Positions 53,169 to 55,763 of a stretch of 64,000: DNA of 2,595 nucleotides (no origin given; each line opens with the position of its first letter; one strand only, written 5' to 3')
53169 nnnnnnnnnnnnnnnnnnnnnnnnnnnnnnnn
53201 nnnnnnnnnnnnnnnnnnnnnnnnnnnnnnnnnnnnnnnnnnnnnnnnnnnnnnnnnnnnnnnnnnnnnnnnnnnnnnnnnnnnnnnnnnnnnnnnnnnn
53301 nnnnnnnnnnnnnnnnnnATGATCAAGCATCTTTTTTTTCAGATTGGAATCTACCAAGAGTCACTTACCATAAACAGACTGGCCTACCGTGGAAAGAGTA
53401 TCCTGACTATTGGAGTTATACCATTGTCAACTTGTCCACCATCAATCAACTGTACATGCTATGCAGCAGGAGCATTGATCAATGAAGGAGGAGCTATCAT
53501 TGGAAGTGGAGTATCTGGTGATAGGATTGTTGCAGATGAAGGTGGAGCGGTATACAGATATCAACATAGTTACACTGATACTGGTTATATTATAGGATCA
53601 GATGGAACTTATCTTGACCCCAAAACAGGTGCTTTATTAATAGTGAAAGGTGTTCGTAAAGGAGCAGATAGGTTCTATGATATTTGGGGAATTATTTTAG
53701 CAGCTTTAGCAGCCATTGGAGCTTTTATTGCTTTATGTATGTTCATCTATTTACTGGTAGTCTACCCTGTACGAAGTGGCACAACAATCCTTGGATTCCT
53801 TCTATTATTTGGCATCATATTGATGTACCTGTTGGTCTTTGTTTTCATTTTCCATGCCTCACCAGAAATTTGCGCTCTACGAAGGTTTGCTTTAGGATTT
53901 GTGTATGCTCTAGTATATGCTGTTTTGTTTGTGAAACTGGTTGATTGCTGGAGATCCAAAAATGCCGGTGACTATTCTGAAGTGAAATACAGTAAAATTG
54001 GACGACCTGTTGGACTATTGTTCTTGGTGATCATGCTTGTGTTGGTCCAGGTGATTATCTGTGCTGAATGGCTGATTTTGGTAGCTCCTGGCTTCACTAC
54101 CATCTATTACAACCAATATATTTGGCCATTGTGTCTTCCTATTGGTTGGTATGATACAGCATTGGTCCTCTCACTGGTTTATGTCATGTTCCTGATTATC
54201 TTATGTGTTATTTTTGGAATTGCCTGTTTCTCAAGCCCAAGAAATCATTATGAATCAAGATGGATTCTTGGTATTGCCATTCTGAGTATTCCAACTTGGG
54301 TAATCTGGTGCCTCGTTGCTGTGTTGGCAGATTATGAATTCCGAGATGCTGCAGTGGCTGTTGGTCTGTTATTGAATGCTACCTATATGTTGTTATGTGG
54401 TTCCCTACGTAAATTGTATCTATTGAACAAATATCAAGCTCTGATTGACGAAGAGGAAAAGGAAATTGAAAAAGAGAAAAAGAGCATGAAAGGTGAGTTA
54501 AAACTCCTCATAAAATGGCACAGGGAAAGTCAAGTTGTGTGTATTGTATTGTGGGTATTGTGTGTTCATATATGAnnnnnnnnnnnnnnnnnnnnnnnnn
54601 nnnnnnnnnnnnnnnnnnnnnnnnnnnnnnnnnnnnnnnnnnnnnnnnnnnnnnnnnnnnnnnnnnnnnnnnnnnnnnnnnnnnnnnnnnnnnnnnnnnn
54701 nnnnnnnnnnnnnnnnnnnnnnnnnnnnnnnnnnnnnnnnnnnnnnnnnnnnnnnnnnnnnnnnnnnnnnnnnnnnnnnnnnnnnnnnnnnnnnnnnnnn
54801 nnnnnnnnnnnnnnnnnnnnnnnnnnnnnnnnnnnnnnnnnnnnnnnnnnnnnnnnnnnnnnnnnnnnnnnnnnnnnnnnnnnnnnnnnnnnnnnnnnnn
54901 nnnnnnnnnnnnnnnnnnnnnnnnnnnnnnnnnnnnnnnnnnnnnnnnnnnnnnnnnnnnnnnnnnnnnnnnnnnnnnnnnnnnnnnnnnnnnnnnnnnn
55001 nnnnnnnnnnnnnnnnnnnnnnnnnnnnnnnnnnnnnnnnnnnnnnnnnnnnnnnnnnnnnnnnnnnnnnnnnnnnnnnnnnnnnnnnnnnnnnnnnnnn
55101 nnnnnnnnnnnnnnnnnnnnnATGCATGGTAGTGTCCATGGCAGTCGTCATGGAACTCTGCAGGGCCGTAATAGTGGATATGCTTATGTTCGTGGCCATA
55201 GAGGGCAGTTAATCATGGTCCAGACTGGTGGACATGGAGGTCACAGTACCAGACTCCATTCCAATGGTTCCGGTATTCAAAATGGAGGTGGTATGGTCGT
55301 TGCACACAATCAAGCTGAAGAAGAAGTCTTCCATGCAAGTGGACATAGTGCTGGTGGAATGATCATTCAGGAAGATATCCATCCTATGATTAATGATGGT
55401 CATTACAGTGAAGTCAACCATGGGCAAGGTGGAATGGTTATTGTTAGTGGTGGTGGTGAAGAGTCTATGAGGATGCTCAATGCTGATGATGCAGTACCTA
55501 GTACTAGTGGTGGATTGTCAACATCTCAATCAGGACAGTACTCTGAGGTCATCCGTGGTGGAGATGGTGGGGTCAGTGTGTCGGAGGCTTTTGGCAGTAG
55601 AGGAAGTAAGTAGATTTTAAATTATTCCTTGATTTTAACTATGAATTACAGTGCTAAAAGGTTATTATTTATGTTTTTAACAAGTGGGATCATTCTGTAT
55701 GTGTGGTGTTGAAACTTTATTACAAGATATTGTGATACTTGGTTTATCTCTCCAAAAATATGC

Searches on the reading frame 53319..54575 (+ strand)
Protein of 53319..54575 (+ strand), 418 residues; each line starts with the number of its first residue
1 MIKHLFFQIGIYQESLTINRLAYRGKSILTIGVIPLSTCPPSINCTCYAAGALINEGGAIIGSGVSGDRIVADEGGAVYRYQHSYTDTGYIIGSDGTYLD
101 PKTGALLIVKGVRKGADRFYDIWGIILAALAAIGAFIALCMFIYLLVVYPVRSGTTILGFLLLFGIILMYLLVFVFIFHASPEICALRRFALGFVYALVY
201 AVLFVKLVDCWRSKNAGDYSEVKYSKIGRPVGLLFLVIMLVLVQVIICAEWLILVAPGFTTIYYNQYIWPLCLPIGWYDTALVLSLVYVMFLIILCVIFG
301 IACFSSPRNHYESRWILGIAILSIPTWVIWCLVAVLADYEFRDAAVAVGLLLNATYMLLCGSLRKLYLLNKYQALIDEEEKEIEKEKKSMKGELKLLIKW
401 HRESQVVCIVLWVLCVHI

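Call 4: search_protein_families(library=pfam, proteins=[window:53319-54575:+], max_evalue=1)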
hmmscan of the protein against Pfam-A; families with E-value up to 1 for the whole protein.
window:53319-54575:+ (418 aa): 2 families
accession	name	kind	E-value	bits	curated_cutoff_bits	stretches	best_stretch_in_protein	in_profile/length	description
PF00003.28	7tm_3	-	1.5e-33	117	33.5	1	119-360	3-246/251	7 transmembrane sweet-taste receptor of 3 GCPR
PF17382.7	Ycf70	-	0.5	11.2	25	1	113-149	17-51/89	Uncharacterized Ycf70-like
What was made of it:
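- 53319..54492 (+): Gene A 7TM exon. Pfam 7tm_3 E 1.5e-33 (call 4).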

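Call 11: find_homologous_proteins(query=window:53319-54575:+)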
Query window:53319-54575:+ (418 aa): 15 proteins with E <= 0.001 among 8000 candidates.
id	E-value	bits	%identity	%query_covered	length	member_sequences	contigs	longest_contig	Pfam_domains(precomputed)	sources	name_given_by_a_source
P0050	9.5e-124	432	54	90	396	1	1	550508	PF00003.29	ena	-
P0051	1.4e-119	418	55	89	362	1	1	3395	PF00003.29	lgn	-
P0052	1.1e-115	405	51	93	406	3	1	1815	PF00003.29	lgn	-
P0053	8.7e-111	389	56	74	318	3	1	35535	PF00003.29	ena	-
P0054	1.1e-107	379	51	83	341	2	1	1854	PF00003.29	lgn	-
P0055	4.5e-105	370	54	72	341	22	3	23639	PF00003.29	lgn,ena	-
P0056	3.1e-85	305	52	68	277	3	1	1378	PF00003.29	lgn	-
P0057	2.5e-84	302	50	74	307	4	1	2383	PF00003.29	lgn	-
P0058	3.1e-82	295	47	74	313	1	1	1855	PF00003.29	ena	-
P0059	6.5e-82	294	48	75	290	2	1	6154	PF00003.29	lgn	-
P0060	9.0e-82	294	57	56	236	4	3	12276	PF00003.29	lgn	-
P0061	1.1e-81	293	48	72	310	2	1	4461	PF00003.29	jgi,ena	-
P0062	7.3e-80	287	61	49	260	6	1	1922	PF00003.29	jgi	-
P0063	5.8e-55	205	35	84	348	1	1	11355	PF00003.29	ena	-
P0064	5.9e-53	199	37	84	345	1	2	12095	PF00003.29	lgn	-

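Call 15: find_encoding_contigs(protein=P0050, flank=10000, max_places=3)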
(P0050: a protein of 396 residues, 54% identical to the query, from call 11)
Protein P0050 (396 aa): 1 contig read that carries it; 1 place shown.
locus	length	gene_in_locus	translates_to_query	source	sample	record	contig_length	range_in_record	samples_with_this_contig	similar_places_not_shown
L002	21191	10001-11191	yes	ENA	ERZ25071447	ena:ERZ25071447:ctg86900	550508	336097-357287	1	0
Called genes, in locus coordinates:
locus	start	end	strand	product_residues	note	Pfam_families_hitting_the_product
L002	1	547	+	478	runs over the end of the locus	PF01094:ANF_receptor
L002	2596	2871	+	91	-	-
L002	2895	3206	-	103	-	-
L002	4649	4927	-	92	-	-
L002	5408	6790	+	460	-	PF01094:ANF_receptor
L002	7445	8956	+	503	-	PF01094:ANF_receptor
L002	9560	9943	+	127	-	-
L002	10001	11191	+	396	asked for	PF00003:7tm_3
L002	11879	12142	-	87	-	-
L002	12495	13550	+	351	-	-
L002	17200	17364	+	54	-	-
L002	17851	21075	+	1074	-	-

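Call 64: find_encoding_contigs(protein=P0053, flank=10000, max_places=2)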
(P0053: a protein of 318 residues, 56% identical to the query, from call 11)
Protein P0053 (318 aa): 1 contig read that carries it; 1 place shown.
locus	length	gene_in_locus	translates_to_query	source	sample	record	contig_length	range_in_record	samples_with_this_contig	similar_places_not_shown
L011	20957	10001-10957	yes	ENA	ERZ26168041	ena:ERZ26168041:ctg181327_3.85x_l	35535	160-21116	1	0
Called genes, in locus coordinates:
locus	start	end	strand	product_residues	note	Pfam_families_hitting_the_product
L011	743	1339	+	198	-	-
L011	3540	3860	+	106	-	-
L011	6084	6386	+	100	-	PF01094:ANF_receptor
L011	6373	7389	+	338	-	PF01094:ANF_receptor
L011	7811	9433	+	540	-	PF01094:ANF_receptor, PF13458:Peripla_BP_6 (weak)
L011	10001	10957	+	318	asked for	PF00003:7tm_3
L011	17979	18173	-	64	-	-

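Call 65: find_encoding_contigs(protein=P0055, flank=10000, max_places=3)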
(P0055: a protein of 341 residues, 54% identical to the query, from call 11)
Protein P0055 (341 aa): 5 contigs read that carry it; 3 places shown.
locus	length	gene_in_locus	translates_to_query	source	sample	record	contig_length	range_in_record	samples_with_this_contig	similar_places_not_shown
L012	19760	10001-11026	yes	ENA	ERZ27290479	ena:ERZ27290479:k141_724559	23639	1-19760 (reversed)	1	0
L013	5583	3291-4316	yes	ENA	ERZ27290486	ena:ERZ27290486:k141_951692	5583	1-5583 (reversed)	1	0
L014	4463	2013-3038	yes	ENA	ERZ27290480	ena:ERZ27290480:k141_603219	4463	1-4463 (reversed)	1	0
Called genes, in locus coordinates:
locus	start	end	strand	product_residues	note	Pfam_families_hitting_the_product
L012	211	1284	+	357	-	PF01094:ANF_receptor, PF13458:Peripla_BP_6 (weak)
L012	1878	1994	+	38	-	-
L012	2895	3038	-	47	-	-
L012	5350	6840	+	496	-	PF01094:ANF_receptor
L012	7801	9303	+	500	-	PF01094:ANF_receptor, PF13458:Peripla_BP_6 (weak)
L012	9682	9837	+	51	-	-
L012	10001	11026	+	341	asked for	PF00003:7tm_3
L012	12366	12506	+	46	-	-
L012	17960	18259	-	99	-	-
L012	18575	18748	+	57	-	-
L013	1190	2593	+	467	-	PF01094:ANF_receptor, PF13458:Peripla_BP_6 (weak)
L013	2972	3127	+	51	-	-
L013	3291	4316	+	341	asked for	PF00003:7tm_3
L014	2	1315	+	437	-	?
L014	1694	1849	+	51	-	-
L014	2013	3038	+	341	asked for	PF00003:7tm_3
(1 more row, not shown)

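Call 72: search_protein_families(library=pfam, proteins=[L002:17851-21075:+], max_evalue=0.001)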
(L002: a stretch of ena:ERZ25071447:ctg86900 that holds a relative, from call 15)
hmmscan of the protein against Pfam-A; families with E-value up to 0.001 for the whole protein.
L002:17851-21075:+ (1074 aa): 4 families
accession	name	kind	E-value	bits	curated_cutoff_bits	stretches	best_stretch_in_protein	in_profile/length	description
PF06253.16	MTTB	-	6.1e-17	61.2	25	0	180-244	11-75/500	Trimethylamine methyltransferase (MTTB)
PF13249.12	SQHop_cyclase_N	-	4.4e-09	36.4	26.2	0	782-822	207-247/291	Squalene-hopene cyclase N-terminal domain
PF21123.3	Dna2_Rift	-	2.1e-06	28.3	27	0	532-564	64-96/98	Dna2 Rift barrel domain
PF07302.16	AroM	-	9.3e-06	25.7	23.8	0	337-392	33-88/219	AroM protein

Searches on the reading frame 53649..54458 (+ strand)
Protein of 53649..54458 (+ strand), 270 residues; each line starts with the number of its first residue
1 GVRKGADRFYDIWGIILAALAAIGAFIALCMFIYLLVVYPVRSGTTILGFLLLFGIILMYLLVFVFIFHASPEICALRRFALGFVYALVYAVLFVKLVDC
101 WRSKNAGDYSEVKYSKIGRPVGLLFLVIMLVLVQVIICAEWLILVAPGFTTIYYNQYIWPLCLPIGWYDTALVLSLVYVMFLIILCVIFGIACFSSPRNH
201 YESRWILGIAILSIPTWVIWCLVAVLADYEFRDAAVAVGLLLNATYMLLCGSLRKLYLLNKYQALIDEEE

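Call 52: search_solved_structures(query=window:53649-54458:+, max_evalue=1)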
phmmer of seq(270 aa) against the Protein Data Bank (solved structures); distinct sequences matched with E-value up to 1: 65 (the best 60 are shown).
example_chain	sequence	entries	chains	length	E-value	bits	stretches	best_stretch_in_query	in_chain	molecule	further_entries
7wi6_A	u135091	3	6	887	4e-23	86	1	8-258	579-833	Metabotropic glutamate receptor 3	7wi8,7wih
9ii2_R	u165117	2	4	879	4e-23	86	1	8-258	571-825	Metabotropic glutamate receptor 3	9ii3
8jd3_3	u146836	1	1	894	4.2e-23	86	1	8-258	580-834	Metabotropic glutamate receptor 3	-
8jcu_3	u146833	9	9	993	5.1e-23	85.7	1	8-258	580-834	Metabotropic glutamate receptor 3,Serine/threonine-protein kinase mTOR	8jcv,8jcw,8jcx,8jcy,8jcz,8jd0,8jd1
8tqb_A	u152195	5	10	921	4.8e-22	82.5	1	9-257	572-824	Metabotropic glutamate receptor 3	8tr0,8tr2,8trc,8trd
7epa_A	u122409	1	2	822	2.6e-17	67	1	9-259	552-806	Metabotropic glutamate receptor 2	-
7epd_A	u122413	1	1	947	4e-17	66.3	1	9-259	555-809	Metabotropic glutamate receptor 2,Peptidylprolyl isomerase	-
8wg9_C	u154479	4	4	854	6.7e-17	65.6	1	9-259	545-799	Metabotropic glutamate receptor 2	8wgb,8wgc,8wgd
7mtq_A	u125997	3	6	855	6.7e-17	65.6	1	9-259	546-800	Metabotropic glutamate receptor 2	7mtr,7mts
8jd3_2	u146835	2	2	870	6.9e-17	65.5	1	9-259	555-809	Metabotropic glutamate receptor 2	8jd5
7epb_A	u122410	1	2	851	7.7e-17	65.4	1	9-259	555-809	Metabotropic glutamate receptor 2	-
8jcv_2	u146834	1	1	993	8.8e-17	65.2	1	9-259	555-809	Metabotropic glutamate receptor 2,Peptidyl-prolyl cis-trans isomerase FKBP1A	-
8jcu_2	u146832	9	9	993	8.9e-17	65.2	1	9-259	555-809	Metabotropic glutamate receptor 2,Peptidyl-prolyl cis-trans isomerase FKBP1A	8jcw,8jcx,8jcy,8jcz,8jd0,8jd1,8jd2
7e9g_R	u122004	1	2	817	1.2e-16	64.8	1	9-259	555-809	Metabotropic glutamate receptor 2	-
7epe_A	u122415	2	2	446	1.8e-14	57.6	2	8-97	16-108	Metabotropic glutamate receptor 2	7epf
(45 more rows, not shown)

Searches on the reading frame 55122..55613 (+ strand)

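Call 4: search_protein_families(library=pfam, proteins=[window:55122-55613:+], max_evalue=1)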
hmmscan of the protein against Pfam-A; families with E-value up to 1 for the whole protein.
window:55122-55613:+ (163 aa): 1 family
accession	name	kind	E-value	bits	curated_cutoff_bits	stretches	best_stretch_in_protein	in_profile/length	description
PF22140.1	VipD-like_C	-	0.012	16.4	27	1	61-99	20-58/137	VipD-like, C-terminal domain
